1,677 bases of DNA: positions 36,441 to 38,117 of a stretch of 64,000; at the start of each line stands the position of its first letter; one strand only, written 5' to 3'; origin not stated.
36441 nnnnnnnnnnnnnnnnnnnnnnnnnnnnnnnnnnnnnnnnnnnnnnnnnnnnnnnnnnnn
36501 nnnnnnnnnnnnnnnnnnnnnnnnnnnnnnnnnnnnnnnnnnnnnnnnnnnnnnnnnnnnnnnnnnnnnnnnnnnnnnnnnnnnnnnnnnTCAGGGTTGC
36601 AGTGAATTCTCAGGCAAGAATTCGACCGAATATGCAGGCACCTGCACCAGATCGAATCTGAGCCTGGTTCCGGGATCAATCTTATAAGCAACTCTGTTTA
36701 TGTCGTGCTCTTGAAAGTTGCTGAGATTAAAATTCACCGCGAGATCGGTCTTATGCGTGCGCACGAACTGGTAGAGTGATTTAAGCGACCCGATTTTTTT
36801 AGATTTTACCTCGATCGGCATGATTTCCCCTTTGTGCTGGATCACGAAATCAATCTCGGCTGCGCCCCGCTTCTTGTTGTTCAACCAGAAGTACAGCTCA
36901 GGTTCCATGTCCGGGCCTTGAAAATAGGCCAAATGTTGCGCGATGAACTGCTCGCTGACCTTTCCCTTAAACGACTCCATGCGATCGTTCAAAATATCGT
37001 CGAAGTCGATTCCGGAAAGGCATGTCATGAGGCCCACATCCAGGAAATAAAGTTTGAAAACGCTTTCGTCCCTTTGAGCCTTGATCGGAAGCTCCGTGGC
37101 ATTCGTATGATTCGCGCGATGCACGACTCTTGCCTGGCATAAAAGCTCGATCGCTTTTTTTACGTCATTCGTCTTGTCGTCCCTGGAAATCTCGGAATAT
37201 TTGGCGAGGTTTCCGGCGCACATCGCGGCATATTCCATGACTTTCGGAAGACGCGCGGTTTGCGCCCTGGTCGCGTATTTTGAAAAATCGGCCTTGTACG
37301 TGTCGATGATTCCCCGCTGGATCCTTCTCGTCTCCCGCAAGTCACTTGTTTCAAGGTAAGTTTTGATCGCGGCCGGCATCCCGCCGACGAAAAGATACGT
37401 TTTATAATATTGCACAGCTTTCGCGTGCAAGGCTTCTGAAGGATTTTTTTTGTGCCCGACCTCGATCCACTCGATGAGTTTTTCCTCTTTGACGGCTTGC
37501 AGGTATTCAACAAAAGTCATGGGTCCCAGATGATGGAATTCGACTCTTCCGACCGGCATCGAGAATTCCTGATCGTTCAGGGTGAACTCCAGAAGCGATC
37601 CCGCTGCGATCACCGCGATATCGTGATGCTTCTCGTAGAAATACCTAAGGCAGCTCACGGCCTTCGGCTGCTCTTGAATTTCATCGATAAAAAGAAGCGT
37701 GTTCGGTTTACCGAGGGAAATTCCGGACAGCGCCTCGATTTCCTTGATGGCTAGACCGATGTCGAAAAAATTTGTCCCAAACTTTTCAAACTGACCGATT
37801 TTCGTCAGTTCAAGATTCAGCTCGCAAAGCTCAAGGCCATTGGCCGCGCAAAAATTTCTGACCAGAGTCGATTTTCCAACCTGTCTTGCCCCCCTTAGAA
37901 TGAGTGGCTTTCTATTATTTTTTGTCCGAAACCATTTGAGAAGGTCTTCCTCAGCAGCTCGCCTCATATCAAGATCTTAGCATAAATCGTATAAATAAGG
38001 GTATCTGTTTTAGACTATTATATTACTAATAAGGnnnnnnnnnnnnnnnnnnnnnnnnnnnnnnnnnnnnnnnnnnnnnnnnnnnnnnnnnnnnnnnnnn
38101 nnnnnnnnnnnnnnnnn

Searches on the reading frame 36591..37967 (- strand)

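Call 50: search_protein_families(library=pfam, proteins=[window:36591-37967:-], max_evalue=0.001)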
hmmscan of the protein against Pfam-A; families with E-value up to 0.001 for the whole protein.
window:36591-37967:- (458 aa): 2 families
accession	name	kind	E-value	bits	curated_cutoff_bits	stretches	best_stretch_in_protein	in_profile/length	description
PF13635.12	DUF4143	-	1.6e-33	116.1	28.1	1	226-389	2-159/160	Domain of unknown function (DUF4143)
PF13173.12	AAA_14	-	4.1e-21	75.8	27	1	18-156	1-129/129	AAA domain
